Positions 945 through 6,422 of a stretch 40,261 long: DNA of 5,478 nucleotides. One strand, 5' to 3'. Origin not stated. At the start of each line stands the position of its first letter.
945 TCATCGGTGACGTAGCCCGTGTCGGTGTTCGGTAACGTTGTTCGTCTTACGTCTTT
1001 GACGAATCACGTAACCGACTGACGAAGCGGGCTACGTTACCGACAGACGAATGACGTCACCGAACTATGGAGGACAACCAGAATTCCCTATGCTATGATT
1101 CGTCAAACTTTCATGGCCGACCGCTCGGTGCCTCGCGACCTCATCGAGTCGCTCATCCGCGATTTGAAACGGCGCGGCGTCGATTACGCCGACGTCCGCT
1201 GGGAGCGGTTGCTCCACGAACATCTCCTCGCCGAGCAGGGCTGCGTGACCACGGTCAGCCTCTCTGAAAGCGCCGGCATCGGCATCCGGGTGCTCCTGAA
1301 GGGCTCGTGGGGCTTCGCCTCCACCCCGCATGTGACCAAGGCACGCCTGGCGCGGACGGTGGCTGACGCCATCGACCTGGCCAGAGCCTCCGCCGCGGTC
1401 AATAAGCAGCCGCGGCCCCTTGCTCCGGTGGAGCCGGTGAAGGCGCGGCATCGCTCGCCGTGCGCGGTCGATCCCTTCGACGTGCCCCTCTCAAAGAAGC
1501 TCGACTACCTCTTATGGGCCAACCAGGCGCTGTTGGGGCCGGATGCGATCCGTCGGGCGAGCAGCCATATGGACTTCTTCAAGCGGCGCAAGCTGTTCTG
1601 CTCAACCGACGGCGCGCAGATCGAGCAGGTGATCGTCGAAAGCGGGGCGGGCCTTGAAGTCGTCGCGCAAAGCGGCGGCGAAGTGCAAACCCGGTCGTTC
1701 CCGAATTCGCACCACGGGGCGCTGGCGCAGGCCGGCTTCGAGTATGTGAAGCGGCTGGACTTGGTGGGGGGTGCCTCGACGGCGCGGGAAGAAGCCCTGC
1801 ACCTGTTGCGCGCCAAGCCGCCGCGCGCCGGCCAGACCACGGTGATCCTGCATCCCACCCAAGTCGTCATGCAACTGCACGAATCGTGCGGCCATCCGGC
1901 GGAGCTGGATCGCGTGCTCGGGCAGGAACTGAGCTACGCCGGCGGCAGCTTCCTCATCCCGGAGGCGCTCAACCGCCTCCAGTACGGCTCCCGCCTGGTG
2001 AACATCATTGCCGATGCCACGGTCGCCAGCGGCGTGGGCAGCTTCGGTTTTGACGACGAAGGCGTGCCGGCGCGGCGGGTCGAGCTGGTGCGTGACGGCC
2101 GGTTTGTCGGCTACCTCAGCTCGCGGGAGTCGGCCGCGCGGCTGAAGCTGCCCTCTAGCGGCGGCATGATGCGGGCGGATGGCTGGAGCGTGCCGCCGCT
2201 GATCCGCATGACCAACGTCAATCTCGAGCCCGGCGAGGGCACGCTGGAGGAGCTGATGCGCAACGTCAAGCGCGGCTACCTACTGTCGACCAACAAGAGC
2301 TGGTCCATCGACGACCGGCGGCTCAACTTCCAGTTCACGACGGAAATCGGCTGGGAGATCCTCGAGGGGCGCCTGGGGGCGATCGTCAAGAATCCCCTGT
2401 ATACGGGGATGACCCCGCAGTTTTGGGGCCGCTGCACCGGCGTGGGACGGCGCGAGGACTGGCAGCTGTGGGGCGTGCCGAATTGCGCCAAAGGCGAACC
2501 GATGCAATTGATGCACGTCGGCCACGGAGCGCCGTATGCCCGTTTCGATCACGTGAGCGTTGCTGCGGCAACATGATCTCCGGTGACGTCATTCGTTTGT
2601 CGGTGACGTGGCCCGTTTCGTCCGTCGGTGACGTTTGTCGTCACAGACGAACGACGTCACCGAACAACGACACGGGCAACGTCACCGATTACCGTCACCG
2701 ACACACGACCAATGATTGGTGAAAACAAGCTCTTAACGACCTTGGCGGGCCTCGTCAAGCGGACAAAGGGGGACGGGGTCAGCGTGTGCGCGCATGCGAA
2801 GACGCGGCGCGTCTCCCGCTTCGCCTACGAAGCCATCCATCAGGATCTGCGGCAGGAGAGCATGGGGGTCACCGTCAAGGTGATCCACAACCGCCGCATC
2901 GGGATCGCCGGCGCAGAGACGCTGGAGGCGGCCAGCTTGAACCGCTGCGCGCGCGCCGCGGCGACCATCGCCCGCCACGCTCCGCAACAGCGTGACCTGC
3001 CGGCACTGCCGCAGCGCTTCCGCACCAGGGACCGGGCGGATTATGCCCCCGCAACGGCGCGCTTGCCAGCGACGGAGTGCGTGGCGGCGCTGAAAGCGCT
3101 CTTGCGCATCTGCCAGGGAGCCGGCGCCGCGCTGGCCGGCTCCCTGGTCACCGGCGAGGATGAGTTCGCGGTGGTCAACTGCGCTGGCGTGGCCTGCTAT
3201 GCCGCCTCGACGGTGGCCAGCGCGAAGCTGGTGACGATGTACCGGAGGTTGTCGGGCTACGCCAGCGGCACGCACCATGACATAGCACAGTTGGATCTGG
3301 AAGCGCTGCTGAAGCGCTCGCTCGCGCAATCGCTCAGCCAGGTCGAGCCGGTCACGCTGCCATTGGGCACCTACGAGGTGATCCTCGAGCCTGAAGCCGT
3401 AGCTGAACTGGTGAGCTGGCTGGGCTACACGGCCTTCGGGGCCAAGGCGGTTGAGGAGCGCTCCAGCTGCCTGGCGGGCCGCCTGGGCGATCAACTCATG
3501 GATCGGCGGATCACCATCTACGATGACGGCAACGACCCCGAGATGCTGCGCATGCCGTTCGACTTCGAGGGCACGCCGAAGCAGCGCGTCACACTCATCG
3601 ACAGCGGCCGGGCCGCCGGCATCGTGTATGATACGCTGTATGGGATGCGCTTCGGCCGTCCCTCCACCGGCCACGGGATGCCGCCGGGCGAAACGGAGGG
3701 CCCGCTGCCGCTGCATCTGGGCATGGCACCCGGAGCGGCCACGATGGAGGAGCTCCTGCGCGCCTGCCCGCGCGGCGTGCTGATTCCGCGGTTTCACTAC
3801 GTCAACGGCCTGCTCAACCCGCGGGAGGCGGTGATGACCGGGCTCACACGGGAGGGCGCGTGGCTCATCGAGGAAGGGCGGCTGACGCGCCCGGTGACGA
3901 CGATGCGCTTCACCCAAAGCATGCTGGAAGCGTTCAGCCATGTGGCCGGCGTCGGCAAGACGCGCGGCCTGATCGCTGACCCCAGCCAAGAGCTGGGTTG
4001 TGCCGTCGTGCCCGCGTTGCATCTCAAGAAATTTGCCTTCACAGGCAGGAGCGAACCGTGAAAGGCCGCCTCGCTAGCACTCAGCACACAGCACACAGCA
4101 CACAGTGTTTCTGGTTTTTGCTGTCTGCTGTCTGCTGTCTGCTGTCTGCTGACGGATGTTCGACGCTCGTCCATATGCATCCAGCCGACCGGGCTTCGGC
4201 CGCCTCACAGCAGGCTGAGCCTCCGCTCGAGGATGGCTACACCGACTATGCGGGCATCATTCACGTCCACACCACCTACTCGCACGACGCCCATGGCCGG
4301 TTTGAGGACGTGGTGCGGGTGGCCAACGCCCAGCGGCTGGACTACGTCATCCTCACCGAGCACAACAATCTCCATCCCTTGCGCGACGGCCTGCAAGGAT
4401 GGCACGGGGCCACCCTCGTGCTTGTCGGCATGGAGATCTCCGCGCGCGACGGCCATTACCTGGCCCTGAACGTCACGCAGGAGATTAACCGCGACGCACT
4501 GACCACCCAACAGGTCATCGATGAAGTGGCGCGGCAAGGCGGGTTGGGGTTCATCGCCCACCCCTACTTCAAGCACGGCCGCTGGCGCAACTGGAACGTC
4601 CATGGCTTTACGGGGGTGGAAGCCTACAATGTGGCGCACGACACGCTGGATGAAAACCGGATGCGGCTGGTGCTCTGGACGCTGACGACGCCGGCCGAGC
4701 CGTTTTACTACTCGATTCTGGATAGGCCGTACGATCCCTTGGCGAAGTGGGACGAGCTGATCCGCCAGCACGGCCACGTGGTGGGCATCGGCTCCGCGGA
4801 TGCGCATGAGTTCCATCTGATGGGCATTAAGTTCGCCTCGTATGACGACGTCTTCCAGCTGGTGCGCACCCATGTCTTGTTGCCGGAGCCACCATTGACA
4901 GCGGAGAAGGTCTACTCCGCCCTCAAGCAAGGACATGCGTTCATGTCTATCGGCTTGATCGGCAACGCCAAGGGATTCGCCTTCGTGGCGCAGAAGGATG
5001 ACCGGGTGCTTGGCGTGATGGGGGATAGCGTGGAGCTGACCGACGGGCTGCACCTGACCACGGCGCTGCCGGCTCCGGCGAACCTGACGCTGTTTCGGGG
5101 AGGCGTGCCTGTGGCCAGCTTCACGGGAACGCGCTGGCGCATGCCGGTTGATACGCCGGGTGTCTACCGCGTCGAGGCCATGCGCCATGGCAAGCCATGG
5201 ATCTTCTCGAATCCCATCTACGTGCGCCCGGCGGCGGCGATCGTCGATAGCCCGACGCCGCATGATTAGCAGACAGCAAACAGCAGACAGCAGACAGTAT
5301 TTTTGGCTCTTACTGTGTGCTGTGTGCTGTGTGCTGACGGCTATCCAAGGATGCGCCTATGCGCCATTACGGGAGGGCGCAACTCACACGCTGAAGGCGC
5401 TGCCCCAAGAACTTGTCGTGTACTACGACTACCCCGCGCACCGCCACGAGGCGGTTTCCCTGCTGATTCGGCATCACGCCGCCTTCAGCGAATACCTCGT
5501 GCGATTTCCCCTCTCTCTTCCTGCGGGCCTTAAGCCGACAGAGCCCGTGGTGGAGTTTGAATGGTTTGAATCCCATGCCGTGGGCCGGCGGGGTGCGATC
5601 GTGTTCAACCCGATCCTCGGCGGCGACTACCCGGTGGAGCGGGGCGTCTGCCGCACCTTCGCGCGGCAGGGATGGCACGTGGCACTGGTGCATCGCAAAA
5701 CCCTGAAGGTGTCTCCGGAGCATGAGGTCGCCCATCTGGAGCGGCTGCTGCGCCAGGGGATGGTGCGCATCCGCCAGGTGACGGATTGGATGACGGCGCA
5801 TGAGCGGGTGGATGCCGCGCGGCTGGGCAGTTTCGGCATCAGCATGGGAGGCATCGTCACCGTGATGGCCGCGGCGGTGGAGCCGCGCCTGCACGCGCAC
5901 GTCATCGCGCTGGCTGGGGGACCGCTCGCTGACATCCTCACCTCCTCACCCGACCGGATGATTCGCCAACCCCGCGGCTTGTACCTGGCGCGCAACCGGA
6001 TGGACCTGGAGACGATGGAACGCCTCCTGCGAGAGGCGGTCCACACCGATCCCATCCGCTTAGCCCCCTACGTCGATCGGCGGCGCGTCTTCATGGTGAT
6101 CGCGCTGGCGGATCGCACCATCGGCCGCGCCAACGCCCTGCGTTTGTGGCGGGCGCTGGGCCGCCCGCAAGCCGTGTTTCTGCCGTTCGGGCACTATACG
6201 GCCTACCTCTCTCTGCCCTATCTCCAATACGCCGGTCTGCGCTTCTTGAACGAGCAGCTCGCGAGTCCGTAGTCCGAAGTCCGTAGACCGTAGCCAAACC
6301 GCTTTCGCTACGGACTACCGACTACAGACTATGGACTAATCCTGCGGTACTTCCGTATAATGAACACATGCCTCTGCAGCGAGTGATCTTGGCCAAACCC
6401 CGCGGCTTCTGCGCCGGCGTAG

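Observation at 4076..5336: One palindromic family acts as a ready-made signal-peptide cassette (QQTADSR - FWLLL - SAVCCLL) on at least four exported proteins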

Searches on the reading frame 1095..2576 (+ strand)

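Call 12: search_protein_families(library=pfam, proteins=[window:1095-2576:+])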
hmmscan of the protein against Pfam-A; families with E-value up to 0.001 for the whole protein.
window:1095-2576:+ (493 aa): 3 families
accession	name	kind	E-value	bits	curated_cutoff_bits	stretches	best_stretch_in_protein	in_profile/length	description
PF19289.4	PmbA_TldD_3rd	-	2.7e-37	128.5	22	1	246-490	2-219/220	PmbA/TldA metallopeptidase C-terminal domain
PF01523.21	PmbA_TldD_1st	-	1e-11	45.3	20.9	1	32-96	1-65/65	PmbA/TldA metallopeptidase domain 1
PF19290.4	PmbA_TldD_2nd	-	3.9e-05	24.5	20.9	1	126-235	2-106/109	PmbA/TldA metallopeptidase central domain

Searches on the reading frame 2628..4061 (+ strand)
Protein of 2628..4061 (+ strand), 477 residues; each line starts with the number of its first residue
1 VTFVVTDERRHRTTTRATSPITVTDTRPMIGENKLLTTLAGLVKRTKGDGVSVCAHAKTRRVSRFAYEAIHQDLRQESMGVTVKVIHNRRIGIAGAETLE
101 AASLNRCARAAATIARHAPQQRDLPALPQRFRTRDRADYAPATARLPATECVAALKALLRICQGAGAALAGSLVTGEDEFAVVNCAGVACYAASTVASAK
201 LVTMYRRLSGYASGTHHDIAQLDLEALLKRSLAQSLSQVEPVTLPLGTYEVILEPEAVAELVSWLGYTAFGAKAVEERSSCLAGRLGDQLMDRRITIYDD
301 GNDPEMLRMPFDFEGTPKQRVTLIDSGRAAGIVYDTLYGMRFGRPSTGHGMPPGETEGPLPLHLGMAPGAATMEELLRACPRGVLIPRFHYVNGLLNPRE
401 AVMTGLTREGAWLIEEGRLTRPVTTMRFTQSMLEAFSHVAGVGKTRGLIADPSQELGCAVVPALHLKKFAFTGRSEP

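Call 12: search_protein_families(library=pfam, proteins=[window:2628-4061:+])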
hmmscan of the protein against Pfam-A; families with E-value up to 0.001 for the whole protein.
window:2628-4061:+ (477 aa): 1 family
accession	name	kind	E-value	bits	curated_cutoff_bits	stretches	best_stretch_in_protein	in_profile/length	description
PF19289.4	PmbA_TldD_3rd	-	6.8e-42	143.6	22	1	247-473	2-220/220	PmbA/TldA metallopeptidase C-terminal domain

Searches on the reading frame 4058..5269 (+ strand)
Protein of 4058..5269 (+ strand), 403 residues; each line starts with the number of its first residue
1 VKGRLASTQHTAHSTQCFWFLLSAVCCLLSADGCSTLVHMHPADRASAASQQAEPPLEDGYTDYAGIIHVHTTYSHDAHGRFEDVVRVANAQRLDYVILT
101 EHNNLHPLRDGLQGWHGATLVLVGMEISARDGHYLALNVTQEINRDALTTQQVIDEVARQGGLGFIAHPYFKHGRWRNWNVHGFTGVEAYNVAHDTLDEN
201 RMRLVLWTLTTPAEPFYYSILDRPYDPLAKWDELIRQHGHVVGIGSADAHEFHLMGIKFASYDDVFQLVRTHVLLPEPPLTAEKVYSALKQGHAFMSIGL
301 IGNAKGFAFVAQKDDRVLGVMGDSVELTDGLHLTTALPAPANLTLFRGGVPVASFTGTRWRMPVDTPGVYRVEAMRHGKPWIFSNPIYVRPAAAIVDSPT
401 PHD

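Call 12: search_protein_families(library=pfam, proteins=[window:4058-5269:+])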
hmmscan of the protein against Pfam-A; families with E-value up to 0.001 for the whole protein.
window:4058-5269:+ (403 aa): 1 family
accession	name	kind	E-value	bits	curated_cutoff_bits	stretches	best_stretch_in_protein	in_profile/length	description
PF02811.25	PHP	-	5.7e-08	33.7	26.4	1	69-131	3-67/164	PHP domain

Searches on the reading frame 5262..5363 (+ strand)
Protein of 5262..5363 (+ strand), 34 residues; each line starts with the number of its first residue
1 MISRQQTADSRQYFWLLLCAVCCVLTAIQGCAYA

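Call 42: search_protein_representatives(alignment_id=A1)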
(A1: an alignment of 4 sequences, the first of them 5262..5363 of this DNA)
Query: 4 sequences, 35 profile positions. Proteins with E-value up to 0.001 (for the whole library): 3; up to 1e-10: 0; up to 1e-30: 0. The best 3 are listed.
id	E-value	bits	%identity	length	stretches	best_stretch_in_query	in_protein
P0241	2.3e-04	36.9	-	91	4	18-28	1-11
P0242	2.4e-04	36.9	-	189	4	17-31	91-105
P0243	4.2e-04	36.1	-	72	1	1-27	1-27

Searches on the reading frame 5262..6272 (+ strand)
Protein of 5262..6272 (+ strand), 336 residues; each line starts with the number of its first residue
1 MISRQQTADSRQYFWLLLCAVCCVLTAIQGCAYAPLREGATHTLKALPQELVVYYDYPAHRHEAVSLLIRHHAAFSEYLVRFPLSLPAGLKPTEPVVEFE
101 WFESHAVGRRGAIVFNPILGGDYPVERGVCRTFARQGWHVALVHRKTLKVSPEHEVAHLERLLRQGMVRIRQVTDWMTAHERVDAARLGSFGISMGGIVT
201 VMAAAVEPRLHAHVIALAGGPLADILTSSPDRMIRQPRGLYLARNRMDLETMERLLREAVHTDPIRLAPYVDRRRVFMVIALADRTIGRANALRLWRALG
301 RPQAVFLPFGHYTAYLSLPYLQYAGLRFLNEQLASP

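Call 12: search_protein_families(library=pfam, proteins=[window:5262-6272:+])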
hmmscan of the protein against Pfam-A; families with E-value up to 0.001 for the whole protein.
window:5262-6272:+ (336 aa): 3 families
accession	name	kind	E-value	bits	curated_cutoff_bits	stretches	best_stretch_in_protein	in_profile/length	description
PF00326.27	Peptidase_S9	-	6.2e-06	26.3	22.6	1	172-300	50-171/213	Prolyl oligopeptidase family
PF12740.14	PETase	-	4.6e-05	23.4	28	1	129-214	73-153/263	PET hydrolase-like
PF02129.25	Peptidase_S15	-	0.00024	21.3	23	0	172-242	82-151/262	X-Pro dipeptidyl-peptidase (S15 family)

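Call 36: find_homologous_proteins(query=window:5262-6272:+, max_evalue=1e-20)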
Query window:5262-6272:+ (336 aa): 264 proteins with E <= 1e-20 among 8000 candidates; the best 120 are listed.
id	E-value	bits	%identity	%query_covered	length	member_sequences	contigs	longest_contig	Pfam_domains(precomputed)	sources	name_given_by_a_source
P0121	1.1e-205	700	100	93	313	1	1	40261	PF00326.28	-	-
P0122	1.5e-153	529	72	100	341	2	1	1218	PF00326.28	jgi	-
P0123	8.1e-145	500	69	95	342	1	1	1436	PF00326.28,PF12740.15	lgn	-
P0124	1.7e-142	493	67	96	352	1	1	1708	PF02129.25,PF00326.28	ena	-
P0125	3.2e-138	478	70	92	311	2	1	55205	PF00326.28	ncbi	-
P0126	8.1e-136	471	67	93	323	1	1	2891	-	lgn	-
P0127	1.9e-135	469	68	94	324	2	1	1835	PF02129.25,PF00326.28,PF12740.15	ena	-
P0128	3.6e-135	468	68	93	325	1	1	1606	PF12740.15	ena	-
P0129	4.7e-135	468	65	95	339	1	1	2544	PF00326.28,PF12740.15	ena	-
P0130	1.5e-134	466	66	94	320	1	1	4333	PF00326.28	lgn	-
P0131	2.5e-134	466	68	95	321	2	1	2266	PF00326.28,PF12740.15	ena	-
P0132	2.1e-133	463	68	91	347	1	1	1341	PF02129.25,PF00326.28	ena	-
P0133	3.8e-133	462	66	94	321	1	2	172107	PF00326.28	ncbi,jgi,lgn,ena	-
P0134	9.3e-133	460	66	95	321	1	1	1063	PF02129.25,PF00326.28,PF12740.15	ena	-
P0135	1.3e-132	460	66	95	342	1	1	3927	PF00326.28,PF12740.15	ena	-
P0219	5.1e-120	419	61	98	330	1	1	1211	-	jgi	jgi:hypothetical protein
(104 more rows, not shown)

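Call 50: find_encoding_contigs(protein=P0125, flank=10000, max_places=1)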
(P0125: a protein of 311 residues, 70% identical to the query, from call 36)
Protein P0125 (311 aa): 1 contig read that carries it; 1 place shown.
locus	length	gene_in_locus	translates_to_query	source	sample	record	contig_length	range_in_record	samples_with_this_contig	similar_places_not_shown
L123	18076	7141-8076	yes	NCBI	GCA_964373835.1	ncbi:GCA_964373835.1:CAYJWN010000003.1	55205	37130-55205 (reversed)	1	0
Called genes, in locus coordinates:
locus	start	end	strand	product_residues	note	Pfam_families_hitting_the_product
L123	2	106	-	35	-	?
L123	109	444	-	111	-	-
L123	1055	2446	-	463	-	-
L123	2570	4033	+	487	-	PF01523:PmbA_TldD_1st, PF19289:PmbA_TldD_3rd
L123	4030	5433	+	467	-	PF19289:PmbA_TldD_3rd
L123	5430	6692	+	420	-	PF02811:PHP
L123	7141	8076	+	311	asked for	PF00326:Peptidase_S9 (weak)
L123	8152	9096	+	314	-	PF02401:LYTB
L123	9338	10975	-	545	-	-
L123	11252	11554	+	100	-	PF01402:RHH_1, PF09957:VapB_antitoxin (faint)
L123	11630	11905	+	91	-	-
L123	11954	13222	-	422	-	PF03417:AAT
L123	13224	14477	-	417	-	PF04734:Ceramidase_alk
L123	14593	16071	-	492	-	PF01743:PolyA_pol, PF12627:PolyA_pol_RNAbd, PF01966:HD, PF13735:tRNA_NucTran2_2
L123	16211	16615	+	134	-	PF07719:TPR_2 (faint), PF13181:TPR_8 (faint), PF13424:TPR_12 (faint), PF00515:TPR_1 (weak)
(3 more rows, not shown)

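Call 51: find_encoding_contigs(protein=P0133, flank=10000, max_places=1)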
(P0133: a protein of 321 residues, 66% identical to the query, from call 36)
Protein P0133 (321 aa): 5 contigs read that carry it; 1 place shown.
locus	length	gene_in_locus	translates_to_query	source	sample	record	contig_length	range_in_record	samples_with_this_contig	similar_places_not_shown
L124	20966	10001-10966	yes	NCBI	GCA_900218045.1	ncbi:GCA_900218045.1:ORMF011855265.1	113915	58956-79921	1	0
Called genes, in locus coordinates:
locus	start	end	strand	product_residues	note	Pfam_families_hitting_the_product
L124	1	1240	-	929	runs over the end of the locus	PF08471:Ribonuc_red_2_N, PF02867:Ribonuc_red_lgC, PF12637:TSCPD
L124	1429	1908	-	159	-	PF13584:BatD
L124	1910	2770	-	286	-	PF01435:Peptidase_M48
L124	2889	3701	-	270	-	PF23023:Anti-Pycsar_Apyc1 (weak), PF00753:Lactamase_B, PF12706:Lactamase_B_2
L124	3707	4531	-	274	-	PF13482:RNase_H_2, PF13280:WYL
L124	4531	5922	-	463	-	-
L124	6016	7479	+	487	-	PF01523:PmbA_TldD_1st, PF19289:PmbA_TldD_3rd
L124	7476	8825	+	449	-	PF19289:PmbA_TldD_3rd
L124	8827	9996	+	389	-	-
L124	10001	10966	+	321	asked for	PF00326:Peptidase_S9 (weak)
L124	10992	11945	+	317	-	PF02401:LYTB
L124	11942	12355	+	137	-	PF01894:YjbQ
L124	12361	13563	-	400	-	-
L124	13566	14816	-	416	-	PF04734:Ceramidase_alk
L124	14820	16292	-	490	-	PF01743:PolyA_pol, PF12627:PolyA_pol_RNAbd, PF01966:HD, PF13735:tRNA_NucTran2_2 (weak)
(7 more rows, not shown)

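Call 52: find_encoding_contigs(protein=P0219, flank=10000, max_places=1)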
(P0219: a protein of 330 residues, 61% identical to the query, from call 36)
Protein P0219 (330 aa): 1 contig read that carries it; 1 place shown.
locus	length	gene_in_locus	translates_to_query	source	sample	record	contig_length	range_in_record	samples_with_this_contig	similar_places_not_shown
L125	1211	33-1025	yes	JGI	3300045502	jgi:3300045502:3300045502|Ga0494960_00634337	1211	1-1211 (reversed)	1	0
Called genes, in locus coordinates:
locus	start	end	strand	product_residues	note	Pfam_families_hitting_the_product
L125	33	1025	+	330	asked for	-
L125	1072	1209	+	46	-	?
